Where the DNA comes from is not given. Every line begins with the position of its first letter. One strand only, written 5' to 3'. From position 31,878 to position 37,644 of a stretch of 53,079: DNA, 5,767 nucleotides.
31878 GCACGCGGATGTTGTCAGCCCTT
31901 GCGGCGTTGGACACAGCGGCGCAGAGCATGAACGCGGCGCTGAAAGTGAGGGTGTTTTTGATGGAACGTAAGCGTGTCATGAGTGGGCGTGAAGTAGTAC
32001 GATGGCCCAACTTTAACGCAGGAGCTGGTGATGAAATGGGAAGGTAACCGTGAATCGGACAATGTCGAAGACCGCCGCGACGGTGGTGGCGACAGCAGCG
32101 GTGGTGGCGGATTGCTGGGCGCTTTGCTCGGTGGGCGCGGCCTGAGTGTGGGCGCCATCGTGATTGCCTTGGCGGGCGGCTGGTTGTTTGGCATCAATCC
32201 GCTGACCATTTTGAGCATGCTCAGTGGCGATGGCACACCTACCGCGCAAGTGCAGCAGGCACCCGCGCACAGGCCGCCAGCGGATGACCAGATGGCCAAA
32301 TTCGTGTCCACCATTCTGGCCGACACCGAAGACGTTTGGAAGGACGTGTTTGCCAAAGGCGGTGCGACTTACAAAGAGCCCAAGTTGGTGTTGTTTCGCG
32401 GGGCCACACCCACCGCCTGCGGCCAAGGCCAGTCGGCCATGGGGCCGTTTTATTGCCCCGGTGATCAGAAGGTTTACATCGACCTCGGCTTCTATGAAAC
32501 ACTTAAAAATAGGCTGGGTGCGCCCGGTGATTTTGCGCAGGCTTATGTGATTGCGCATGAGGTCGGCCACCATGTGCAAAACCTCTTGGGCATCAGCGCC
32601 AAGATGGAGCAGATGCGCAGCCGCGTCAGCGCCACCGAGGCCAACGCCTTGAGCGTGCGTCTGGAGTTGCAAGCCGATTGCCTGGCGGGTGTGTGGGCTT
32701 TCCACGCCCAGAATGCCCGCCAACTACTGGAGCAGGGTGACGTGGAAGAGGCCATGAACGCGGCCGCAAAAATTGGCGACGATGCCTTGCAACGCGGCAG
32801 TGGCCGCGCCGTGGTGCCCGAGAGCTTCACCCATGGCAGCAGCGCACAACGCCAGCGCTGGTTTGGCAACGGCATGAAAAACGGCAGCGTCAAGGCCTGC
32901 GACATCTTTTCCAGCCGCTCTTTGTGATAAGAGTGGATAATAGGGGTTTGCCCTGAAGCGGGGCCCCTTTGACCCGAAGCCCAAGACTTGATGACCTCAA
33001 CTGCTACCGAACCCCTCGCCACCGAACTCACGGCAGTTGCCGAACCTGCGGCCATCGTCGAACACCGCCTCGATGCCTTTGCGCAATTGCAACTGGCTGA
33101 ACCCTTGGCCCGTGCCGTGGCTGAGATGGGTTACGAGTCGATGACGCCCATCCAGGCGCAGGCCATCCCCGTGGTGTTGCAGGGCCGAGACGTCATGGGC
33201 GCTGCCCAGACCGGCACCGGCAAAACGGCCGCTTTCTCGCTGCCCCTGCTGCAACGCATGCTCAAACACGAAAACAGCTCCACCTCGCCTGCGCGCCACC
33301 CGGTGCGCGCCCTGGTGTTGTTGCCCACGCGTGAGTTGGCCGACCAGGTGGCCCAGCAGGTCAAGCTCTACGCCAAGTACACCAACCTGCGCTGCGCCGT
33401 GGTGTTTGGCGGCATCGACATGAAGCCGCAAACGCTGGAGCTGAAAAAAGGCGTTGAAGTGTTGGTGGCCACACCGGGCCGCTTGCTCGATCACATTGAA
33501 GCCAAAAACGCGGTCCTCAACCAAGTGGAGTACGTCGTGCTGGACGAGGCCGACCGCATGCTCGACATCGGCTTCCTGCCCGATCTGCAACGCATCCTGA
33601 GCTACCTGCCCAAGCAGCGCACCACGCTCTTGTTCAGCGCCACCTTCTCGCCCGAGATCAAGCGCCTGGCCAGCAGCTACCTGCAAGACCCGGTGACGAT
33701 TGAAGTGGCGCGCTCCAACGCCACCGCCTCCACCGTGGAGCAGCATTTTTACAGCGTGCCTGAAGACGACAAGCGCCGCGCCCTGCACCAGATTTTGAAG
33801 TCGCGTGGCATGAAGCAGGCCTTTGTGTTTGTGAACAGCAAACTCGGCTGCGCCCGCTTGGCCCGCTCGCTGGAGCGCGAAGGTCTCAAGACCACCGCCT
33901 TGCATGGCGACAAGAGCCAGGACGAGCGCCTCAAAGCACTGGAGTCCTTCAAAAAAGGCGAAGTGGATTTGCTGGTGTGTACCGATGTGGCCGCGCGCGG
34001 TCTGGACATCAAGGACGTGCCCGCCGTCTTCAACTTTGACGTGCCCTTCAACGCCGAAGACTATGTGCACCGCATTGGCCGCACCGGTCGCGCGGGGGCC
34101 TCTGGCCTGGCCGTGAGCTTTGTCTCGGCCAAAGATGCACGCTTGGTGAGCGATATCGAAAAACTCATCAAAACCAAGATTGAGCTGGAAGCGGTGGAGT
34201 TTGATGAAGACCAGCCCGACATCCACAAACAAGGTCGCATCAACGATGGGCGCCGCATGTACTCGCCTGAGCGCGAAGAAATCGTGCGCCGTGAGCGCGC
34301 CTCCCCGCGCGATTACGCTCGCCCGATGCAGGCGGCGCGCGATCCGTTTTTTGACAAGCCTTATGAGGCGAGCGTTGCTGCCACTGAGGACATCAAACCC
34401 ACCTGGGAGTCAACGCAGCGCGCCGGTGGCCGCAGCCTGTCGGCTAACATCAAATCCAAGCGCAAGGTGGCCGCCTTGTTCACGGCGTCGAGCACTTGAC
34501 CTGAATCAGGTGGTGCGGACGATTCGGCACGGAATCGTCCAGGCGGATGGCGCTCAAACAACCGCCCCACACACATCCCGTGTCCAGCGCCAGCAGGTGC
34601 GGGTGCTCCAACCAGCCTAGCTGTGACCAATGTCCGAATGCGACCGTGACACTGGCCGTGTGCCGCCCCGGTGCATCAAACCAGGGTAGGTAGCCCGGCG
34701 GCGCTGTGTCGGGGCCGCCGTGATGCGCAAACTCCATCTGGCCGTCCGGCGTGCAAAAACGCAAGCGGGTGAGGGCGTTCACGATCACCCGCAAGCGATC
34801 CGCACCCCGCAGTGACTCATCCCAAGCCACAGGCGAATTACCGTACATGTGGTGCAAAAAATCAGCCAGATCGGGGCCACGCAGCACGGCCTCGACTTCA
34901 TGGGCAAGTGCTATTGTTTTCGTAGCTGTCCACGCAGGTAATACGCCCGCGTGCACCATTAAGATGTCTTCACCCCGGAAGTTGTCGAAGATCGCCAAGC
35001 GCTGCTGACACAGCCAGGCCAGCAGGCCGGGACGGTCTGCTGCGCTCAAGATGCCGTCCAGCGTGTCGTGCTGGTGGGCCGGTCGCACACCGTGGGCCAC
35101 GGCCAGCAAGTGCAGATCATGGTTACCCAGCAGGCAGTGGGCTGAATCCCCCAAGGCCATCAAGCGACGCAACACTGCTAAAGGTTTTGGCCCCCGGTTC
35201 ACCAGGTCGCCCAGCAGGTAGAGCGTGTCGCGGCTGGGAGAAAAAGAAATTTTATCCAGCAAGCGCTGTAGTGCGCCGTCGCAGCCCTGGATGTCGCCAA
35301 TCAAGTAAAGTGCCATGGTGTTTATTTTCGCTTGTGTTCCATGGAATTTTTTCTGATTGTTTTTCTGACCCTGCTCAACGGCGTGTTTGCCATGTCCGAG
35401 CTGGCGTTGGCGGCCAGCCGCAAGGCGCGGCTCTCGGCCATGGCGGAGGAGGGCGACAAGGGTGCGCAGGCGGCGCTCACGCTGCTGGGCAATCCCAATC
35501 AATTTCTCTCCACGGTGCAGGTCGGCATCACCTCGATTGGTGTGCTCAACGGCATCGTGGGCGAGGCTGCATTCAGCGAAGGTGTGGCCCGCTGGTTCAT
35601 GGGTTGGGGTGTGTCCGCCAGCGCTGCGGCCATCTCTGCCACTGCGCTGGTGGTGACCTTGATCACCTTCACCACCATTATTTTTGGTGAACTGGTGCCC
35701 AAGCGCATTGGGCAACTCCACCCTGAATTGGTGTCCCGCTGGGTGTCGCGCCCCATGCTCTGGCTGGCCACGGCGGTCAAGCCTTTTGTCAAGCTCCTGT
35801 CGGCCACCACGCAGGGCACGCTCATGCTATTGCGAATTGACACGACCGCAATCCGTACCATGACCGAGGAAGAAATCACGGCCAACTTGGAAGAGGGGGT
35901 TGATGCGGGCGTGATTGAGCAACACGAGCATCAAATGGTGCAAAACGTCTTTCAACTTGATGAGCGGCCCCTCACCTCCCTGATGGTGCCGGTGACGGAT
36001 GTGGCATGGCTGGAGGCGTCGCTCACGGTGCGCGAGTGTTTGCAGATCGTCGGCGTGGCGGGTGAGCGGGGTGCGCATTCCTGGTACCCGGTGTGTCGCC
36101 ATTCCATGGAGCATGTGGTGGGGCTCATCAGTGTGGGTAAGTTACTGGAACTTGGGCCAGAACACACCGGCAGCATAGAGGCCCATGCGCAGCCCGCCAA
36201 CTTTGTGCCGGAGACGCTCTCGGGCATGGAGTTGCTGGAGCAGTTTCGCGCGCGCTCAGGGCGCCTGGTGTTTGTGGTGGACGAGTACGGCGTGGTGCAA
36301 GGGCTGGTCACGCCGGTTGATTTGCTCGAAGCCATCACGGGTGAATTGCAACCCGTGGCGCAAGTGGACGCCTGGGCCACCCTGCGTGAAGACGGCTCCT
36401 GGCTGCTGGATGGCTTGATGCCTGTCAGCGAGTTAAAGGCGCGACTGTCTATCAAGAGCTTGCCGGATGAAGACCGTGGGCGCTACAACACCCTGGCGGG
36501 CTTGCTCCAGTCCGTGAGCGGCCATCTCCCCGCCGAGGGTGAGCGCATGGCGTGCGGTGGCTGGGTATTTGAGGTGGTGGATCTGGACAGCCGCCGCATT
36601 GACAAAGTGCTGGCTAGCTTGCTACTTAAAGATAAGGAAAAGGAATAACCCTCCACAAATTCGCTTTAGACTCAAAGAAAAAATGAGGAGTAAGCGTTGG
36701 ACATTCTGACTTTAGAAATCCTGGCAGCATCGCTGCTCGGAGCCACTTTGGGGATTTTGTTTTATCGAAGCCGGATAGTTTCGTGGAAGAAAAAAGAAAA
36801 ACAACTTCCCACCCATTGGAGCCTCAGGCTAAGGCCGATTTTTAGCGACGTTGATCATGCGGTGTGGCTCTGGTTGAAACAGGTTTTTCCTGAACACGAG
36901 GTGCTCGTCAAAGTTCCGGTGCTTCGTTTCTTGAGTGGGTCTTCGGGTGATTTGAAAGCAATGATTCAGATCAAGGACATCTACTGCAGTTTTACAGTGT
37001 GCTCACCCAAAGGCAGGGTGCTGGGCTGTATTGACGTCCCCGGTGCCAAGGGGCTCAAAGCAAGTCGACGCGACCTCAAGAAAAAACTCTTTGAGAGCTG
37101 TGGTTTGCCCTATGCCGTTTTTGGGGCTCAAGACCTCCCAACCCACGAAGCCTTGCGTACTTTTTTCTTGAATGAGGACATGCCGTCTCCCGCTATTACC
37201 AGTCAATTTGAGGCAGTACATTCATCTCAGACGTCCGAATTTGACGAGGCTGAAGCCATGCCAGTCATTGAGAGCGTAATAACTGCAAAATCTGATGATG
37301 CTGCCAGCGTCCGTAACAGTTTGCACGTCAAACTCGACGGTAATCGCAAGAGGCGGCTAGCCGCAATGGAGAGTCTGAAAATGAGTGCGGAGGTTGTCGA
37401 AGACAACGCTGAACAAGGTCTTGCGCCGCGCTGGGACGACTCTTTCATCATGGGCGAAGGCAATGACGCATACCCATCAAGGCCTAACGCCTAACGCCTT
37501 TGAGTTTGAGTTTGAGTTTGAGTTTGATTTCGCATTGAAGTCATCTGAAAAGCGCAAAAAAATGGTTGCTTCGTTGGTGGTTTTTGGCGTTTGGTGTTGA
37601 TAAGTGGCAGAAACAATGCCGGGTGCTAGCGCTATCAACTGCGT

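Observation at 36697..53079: Locus-level view: a two-partner secretion system embedded with SecB-like, SPOR-like, FecR-like, RCC1 and SapC genes. This is a candidate undescribed accessory set.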

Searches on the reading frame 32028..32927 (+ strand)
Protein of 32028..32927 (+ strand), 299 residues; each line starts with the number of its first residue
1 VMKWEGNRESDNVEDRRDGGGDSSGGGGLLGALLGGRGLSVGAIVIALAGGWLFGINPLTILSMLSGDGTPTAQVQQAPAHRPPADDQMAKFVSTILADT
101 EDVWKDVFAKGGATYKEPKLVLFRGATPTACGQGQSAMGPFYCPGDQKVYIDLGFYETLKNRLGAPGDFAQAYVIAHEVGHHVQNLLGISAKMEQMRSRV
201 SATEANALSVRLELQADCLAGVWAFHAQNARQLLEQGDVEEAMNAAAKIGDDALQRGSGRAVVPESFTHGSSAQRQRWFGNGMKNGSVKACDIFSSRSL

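Call 88: search_protein_families(library=pfam, proteins=[window:32028-32927:+], max_evalue=0.00001)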
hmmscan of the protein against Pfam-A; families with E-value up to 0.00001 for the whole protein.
window:32028-32927:+ (299 aa): 1 family
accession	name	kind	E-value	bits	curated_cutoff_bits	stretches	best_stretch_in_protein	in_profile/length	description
PF04228.19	Zn_peptidase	-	1.2e-120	402.8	23.2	1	2-294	1-290/290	Putative neutral zinc metallopeptidase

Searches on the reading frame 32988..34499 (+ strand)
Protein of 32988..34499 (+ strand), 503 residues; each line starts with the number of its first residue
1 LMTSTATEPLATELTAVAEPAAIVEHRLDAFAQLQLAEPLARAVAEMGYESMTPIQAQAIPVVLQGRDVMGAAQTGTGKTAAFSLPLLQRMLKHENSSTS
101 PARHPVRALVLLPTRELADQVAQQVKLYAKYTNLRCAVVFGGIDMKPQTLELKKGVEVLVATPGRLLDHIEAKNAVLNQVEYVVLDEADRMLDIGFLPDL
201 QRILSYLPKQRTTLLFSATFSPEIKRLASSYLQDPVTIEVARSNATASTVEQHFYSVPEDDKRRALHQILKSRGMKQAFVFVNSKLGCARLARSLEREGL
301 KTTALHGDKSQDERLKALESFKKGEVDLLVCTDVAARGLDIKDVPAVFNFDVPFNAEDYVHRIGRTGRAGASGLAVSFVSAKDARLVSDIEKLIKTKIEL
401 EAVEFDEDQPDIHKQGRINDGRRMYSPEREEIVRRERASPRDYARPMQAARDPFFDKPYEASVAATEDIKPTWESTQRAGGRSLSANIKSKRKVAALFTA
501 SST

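Call 38: search_protein_families(library=pfam, proteins=[window:32988-34499:+], max_evalue=1)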
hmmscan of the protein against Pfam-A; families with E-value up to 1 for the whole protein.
window:32988-34499:+ (503 aa): 4 families
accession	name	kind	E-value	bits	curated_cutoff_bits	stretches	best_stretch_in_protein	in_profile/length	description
PF00270.35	DEAD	-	7.6e-51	172.6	26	1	53-226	1-166/167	DEAD/DEAH box helicase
PF00271.37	Helicase_C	-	2.2e-32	112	23.5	1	262-370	2-110/110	Helicase conserved C-terminal domain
PF04851.21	ResIII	-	5.2e-09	36.7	22.5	1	53-220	5-162/164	Type III restriction enzyme, res subunit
PF06862.17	Utp25_C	-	0.083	13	32.8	1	265-359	36-133/190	Utp25, C-terminal domain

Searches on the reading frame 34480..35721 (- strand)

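Call 38: search_protein_families(library=pfam, proteins=[window:34480-35721:-], max_evalue=1)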
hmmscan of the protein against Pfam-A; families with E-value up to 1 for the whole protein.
window:34480-35721:- (413 aa): 3 families
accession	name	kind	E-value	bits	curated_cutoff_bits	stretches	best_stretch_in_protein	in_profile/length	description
PF00149.33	Metallophos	-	1.1e-13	52.5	21.5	1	138-282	3-142/191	Calcineurin-like phosphoesterase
PF06874.16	FBPase_2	-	0.0037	16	27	1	165-211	185-230/639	Firmicute fructose-1,6-bisphosphatase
PF11180.13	DUF2968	-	0.45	10.5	27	1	65-136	105-174/180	Protein of unknown function (DUF2968)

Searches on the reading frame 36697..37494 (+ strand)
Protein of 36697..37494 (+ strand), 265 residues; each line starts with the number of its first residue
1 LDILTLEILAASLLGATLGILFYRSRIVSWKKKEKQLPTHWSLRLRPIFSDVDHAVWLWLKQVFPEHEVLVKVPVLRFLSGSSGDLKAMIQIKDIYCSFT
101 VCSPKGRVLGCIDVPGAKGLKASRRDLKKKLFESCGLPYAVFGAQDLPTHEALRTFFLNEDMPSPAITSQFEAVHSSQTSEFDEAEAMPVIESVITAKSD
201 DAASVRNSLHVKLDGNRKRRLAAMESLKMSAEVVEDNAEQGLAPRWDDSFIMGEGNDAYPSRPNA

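Call 6: search_protein_families(library=pfam, proteins=[window:36697-37494:+], max_evalue=0.1)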
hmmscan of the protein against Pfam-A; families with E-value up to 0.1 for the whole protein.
window:36697-37494:+ (265 aa): 1 family
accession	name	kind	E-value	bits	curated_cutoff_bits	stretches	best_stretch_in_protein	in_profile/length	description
PF10881.14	DUF2726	-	3.3e-08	33.8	24.7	1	46-140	2-106/126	Protein of unknown function (DUF2726)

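Call 7: search_protein_families(library=ncbifam, proteins=[window:36697-37494:+], max_evalue=0.1)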
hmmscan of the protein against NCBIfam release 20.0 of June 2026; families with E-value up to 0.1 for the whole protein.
window:36697-37494:+ (265 aa): 1 family
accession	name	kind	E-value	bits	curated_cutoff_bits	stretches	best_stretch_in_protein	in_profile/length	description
NF009364.0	PRK12721.1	equivalog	0.021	14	381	1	120-199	233-314/352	EscU/YscU/HrcU family type III secretion system export apparatus switch protein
